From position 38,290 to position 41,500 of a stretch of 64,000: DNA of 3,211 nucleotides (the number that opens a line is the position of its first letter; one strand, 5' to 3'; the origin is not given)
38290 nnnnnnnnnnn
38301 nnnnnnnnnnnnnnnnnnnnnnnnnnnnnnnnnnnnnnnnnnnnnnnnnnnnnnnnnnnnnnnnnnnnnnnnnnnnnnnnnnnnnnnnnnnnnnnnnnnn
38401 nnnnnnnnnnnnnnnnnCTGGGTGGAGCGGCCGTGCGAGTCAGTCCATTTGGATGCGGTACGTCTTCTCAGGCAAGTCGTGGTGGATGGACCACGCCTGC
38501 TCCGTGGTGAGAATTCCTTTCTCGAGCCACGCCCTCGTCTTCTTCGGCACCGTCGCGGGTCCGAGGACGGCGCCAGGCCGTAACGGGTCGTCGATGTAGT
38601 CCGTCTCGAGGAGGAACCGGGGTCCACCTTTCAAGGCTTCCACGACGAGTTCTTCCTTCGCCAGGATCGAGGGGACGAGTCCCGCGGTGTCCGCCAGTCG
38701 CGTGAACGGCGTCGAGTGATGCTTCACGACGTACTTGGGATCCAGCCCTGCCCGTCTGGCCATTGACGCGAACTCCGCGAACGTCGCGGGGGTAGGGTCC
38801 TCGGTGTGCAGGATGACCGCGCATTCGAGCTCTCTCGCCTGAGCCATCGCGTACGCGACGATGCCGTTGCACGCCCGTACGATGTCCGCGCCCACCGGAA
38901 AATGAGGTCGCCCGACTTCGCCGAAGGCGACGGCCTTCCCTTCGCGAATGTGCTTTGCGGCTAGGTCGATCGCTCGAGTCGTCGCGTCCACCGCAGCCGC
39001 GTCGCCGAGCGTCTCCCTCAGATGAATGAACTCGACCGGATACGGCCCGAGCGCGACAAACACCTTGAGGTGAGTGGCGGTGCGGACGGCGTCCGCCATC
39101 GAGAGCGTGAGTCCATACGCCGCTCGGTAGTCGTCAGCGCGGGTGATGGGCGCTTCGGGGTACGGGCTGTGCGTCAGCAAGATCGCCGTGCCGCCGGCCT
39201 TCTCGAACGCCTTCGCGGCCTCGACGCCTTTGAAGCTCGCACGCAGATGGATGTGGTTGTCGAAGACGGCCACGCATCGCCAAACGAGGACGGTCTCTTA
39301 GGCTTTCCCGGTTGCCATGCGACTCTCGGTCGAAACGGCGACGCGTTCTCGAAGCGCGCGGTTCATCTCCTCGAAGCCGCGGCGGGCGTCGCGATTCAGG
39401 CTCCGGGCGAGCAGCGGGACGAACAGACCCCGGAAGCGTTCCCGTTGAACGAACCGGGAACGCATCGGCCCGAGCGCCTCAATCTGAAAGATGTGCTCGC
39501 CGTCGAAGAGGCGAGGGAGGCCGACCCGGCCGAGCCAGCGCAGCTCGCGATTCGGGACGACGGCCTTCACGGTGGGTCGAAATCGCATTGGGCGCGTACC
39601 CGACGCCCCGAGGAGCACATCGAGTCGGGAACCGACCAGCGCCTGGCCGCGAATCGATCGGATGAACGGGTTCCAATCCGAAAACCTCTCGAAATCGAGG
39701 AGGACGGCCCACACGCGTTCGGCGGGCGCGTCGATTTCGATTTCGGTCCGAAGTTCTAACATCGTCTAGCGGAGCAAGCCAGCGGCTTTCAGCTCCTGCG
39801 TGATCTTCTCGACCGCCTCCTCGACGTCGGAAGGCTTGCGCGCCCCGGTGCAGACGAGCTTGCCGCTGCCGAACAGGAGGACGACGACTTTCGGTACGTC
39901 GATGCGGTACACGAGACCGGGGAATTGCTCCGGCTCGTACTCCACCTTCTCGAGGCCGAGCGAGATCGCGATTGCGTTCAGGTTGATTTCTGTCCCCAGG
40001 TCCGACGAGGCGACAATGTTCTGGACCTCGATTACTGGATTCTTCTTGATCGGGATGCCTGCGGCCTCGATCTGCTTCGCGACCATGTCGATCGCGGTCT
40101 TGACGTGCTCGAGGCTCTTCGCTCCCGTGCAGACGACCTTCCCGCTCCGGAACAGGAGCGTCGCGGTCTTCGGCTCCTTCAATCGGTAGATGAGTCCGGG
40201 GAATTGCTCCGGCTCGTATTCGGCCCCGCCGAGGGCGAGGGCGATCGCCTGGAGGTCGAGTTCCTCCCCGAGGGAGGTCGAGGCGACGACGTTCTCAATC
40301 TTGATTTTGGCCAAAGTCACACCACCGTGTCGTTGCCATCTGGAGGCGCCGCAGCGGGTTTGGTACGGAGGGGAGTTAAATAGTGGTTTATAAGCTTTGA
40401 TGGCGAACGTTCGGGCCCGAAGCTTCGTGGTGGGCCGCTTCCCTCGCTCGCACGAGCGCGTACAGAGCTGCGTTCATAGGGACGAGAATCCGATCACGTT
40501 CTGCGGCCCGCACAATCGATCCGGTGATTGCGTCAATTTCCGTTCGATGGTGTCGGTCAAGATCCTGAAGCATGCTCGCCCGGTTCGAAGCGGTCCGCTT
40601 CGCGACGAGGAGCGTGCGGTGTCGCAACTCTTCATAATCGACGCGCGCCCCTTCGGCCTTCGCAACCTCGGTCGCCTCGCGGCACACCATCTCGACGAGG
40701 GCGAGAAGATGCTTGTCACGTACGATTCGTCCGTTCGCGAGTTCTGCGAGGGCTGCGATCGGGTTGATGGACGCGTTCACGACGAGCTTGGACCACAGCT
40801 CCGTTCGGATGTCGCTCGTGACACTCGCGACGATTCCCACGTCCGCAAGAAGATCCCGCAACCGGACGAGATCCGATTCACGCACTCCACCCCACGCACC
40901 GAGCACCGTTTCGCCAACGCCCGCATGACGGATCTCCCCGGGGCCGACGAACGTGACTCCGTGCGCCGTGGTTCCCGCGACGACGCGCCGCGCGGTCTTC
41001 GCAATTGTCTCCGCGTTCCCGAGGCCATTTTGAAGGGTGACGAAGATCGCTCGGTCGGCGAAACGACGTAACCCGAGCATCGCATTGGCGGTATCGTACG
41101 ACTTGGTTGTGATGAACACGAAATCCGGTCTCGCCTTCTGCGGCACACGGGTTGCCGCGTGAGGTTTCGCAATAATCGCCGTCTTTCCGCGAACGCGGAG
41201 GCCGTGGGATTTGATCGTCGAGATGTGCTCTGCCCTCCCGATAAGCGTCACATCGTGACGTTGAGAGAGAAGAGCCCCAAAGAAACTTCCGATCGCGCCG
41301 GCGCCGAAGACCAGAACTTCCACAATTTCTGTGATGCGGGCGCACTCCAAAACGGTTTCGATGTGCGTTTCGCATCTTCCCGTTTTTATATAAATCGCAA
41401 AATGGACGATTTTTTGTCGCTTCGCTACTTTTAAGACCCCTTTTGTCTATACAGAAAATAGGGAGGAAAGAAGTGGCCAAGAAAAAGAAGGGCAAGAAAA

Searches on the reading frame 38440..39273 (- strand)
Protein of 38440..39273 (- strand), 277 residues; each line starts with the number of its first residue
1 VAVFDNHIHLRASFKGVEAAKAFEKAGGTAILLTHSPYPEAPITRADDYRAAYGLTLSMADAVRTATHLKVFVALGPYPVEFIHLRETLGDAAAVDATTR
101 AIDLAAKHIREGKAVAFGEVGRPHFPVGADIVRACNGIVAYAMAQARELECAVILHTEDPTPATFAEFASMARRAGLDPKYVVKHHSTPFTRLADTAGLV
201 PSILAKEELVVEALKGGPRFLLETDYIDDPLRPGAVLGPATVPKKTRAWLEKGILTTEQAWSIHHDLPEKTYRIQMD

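Call 29: search_protein_families(library=pfam, proteins=[window:38440-39273:-], max_evalue=0.001)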
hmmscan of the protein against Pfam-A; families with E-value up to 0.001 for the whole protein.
window:38440-39273:- (277 aa): 1 family
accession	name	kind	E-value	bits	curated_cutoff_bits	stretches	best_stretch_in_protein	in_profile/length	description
PF01026.27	TatD_DNase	-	3e-22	79.7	27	1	4-272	1-252/253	TatD related DNase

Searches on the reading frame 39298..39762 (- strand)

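Call 29: search_protein_families(library=pfam, proteins=[window:39298-39762:-], max_evalue=0.001)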
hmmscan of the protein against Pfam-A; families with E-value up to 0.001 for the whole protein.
window:39298-39762:- (154 aa): 3 families
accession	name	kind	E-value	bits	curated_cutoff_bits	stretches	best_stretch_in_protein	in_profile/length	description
PF10604.15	Polyketide_cyc2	-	9.7e-16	58.8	27.4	1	1-137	1-141/142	Polyketide cyclase / dehydrase and lipid transport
PF03364.25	Polyketide_cyc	-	4.1e-06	27.5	23.4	1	10-38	1-29/126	Polyketide cyclase / dehydrase and lipid transport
PF08327.17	AHSA1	-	0.00035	21.2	22.1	1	11-79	1-67/125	Activator of Hsp90 ATPase homolog 1-like protein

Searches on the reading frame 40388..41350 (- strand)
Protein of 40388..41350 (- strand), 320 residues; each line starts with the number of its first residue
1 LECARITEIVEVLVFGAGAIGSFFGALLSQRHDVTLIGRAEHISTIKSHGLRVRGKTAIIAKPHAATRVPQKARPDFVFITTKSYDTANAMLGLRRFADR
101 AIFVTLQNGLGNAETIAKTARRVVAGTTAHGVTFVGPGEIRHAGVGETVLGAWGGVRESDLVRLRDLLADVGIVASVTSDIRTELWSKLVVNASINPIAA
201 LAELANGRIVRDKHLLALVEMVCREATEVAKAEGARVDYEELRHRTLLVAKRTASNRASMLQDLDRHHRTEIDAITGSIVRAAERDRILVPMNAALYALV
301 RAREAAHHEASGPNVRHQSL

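Call 29: search_protein_families(library=pfam, proteins=[window:40388-41350:-], max_evalue=0.001)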
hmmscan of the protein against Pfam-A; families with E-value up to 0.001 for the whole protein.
window:40388-41350:- (320 aa): 2 families
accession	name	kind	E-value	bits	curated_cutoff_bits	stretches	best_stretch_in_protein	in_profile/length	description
PF02558.23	ApbA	-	1.5e-34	119.2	22.2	1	12-154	1-149/150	Ketopantoate reductase PanE/ApbA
PF08546.17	ApbA_C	-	4.6e-34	117.9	22.7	1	180-304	1-125/125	Ketopantoate reductase PanE/ApbA C terminal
